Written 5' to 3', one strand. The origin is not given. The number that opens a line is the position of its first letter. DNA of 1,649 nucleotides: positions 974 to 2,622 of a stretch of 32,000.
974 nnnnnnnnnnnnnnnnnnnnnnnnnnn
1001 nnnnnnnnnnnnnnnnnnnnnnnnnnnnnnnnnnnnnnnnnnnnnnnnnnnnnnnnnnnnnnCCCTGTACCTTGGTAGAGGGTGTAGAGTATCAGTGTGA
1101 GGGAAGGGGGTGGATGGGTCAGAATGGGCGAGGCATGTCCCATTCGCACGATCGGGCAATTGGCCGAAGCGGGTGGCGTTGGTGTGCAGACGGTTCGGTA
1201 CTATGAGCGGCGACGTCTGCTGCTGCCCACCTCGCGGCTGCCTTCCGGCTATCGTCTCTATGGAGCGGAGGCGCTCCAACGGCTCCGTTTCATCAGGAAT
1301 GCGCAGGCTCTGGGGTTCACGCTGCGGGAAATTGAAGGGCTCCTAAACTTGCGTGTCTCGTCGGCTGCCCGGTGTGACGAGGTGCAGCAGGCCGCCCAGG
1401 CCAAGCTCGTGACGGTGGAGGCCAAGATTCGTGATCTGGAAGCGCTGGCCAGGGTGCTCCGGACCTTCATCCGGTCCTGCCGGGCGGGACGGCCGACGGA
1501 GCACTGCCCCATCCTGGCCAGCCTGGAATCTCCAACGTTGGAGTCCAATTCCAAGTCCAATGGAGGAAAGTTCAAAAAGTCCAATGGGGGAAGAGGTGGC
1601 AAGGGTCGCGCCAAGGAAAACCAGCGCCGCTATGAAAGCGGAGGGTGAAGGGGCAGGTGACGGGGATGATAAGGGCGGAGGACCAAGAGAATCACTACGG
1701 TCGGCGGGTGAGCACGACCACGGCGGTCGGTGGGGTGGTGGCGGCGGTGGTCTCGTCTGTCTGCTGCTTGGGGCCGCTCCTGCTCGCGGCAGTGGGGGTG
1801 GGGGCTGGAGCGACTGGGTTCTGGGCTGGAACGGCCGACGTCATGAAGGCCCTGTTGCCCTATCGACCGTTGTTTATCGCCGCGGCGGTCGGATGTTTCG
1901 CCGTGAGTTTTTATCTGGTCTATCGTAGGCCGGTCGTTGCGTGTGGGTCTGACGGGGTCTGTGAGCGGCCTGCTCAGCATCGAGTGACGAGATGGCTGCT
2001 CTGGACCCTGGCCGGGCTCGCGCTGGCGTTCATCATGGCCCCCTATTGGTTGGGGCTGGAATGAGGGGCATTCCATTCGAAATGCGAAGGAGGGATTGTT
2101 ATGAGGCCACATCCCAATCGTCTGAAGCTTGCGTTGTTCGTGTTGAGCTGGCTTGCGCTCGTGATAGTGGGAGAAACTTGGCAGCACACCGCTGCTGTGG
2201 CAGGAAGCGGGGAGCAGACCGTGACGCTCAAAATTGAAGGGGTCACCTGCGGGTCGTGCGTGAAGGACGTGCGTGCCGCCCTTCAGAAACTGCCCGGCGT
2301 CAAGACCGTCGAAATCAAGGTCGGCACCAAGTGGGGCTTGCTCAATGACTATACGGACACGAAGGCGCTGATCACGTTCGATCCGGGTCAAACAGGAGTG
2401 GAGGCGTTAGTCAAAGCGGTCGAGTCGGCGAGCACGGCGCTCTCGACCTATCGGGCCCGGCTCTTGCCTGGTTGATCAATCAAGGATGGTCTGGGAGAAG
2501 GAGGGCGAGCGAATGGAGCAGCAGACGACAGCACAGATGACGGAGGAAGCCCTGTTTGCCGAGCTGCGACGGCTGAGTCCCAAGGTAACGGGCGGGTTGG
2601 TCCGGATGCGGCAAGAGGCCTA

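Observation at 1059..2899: merR-merT-merP cluster with no merA; a Cys-rich AhpD/CMD-family protein sits where the reductase would be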

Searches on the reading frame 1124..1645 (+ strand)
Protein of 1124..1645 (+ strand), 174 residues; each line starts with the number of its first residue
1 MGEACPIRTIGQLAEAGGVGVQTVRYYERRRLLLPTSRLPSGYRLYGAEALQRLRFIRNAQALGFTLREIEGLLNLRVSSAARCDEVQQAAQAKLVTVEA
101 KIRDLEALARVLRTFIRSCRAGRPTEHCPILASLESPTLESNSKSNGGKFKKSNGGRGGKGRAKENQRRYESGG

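Call 5: search_protein_families(library=pfam, proteins=[window:1124-1645:+], max_evalue=0.01)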
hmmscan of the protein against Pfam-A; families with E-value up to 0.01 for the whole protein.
window:1124-1645:+ (174 aa): 3 families
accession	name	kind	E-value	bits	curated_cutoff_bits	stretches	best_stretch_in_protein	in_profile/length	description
PF09278.17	MerR-DNA-bind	-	2.3e-17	63.8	25.4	1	51-114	1-64/65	MerR, DNA binding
PF13411.12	MerR_1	-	2.9e-16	59.7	21.6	1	9-75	2-67/69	MerR HTH family regulatory protein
PF00376.29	MerR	-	3.2e-11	43.3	28.2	1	9-46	1-38/38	MerR family regulatory protein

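Call 6: search_protein_families(library=ncbifam, proteins=[window:1124-1645:+], max_evalue=0.01)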
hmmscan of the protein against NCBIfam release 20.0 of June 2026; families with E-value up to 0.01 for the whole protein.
window:1124-1645:+ (174 aa): 17 families
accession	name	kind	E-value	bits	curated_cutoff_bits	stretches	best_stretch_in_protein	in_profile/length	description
TIGR02051.1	MerR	equivalog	3.7e-36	124.1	150.85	1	9-134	1-124/124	mercury resistance transcriptional regulator MerR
NF007069.0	PRK09514.1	equivalog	3.1e-34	118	143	1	9-141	3-137/141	Zn(2+)-responsive transcriptional regulator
TIGR02043.1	ZntR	equivalog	7.9e-32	110.2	167.95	1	9-135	3-131/131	Zn(2+)-responsive transcriptional regulator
TIGR02047.1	CadR-PbrR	equivalog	5.4e-26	91.1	151.45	1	10-134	3-127/127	Cd(II)/Pb(II)-responsive transcriptional regulator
TIGR02044.1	CueR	equivalog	9.4e-26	90.4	147.4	1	10-134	3-126/127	Cu(I)-responsive transcriptional regulator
NF010315.0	PRK13752.1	subfamily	2.4e-24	86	261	1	9-138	9-136/144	mercury resistance transcriptional regulator MerR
NF007590.0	PRK10227.1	equivalog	2e-15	57.1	244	1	10-135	3-127/135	Cu(I)-responsive transcriptional regulator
TIGR02054.1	MerD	equivalog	1.2e-14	54.8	103.65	1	9-115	5-109/120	mercuric resistance transcriptional repressor MerD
TIGR01950.1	SoxR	equivalog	2.8e-11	43.3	116.9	1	9-117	3-111/142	redox-sensitive transcriptional activator SoxR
NF033783.1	coreg_MerD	equivalog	1.8e-10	41.3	170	1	9-109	5-100/121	mercury resistance co-regulator MerD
NF047375.1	HeatShock_HspR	equivalog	9.4e-08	32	105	1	7-90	3-86/92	heat shock protein transcriptional repressor HspR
NF047377.1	heat_HspR_dupli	exception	5.3e-07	29.3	300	1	7-82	126-201/214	heat shock protein transcriptional repressor HspR, fused homodimer type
NF041849.1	trans_regNmlR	equivalog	5.7e-07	29.6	175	1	10-106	3-99/117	stress response transcriptional regulator NmlR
NF050798.1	TF_FtsR_Actino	equivalog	3.8e-06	27.2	150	1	19-71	17-69/223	transcriptional regulator FtsR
NF053740.1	TransRegTnrAGPos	equivalog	5.4e-06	26.5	140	1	9-77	14-81/108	hypothetical protein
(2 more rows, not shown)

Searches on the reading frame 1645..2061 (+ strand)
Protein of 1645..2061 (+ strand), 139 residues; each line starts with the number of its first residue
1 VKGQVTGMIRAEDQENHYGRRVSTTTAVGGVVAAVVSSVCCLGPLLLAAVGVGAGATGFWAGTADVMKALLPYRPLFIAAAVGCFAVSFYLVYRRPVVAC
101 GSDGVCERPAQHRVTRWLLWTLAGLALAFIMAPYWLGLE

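Call 5: search_protein_families(library=pfam, proteins=[window:1645-2061:+], max_evalue=0.01)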
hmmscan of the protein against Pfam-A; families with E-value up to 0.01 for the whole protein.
window:1645-2061:+ (139 aa): 1 family
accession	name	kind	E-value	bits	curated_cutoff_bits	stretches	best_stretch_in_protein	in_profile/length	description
PF02411.20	MerT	-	8.5e-19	68.1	32.9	1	25-136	9-112/116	MerT mercuric transport protein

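Call 6: search_protein_families(library=ncbifam, proteins=[window:1645-2061:+], max_evalue=0.01)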
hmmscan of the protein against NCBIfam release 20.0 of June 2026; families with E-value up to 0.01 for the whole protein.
window:1645-2061:+ (139 aa): 4 families
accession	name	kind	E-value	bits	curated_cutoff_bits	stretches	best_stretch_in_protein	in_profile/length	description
NF010314.2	PRK13751.2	equivalog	3.5e-18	65.8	150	1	25-136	9-112/116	mercuric ion transporter MerT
NF045683.1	MerT_CopZ_Se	exception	3.8e-11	42.9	375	1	23-133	12-114/235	MerT/CopZ fusion-like heavy metal transport selenoprotein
NF033556.1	MerTP_fusion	equivalog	1.4e-08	34.5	180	1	30-135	2-99/186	mercuric transport protein MerTP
NF033560.1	merT_RC607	exception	2.6e-07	30.9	130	1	26-95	5-67/97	mercuric transport protein MerT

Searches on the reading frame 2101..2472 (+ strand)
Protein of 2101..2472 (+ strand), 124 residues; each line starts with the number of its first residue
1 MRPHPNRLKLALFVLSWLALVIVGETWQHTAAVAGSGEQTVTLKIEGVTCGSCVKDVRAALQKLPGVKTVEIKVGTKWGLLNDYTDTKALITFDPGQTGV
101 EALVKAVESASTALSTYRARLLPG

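Call 5: search_protein_families(library=pfam, proteins=[window:2101-2472:+], max_evalue=0.01)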
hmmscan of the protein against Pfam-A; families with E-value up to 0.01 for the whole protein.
window:2101-2472:+ (124 aa): 1 family
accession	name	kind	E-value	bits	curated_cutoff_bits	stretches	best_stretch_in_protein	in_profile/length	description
PF00403.32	HMA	-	2.7e-13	50.5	24.8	1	42-77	1-36/62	Heavy-metal-associated domain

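Call 6: search_protein_families(library=ncbifam, proteins=[window:2101-2472:+], max_evalue=0.01)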
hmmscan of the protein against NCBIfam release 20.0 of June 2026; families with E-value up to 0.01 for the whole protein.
window:2101-2472:+ (124 aa): 13 families
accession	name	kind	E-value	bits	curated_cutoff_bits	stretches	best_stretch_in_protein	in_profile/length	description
NF041115.1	UxxU_metal_bind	equivalog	2.2e-14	53.4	95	1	38-110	3-65/74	metal-binding (seleno)protein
TIGR02052.1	MerP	equivalog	1.4e-12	48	92.55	1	31-111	15-85/92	mercury resistance system periplasmic binding protein MerP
NF047957.1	CopZ_AFE_1862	equivalog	3.1e-11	43.5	85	1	42-91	2-51/62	CopZ family metallochaperone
NF045683.1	MerT_CopZ_Se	exception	3.3e-11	43.1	375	1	9-111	131-224/235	MerT/CopZ fusion-like heavy metal transport selenoprotein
NF033556.1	MerTP_fusion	equivalog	2.5e-09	37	180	1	25-110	106-181/186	mercuric transport protein MerTP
NF033795.1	chaper_CopZ_Bs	exception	4.4e-09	36.4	91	1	41-76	2-37/66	copper chaperone CopZ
NF033794.2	chaper_CopZ_Eh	exception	3.8e-08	33.3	95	1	42-107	3-58/68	copper chaperone CopZ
NF010311.1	PRK13748.1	subfamily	1.2e-06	27.7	600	1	42-109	2-58/560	mercury(II) reductase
NF007952.0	PRK10671.1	equivalog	1.3e-06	26.9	1316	1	33-92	97-156/838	copper-exporting P-type ATPase CopA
TIGR00003.1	TIGR00003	subfamily_domain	3.2e-05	24.1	62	1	41-76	2-37/66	copper ion binding protein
NF008262.1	PRK11033.1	equivalog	0.00039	19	1005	1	36-101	38-103/731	zinc/cadmium/mercury/lead-transporting ATPase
NF033775.1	P_type_ZntA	exception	0.00097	17.5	1240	1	36-92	45-101/732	Zn(II)/Cd(II)/Pb(II) translocating P-type ATPase ZntA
NF033781.1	chaper_CopP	exception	0.005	17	112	1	41-76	2-37/65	copper-binding metallochaperone CopP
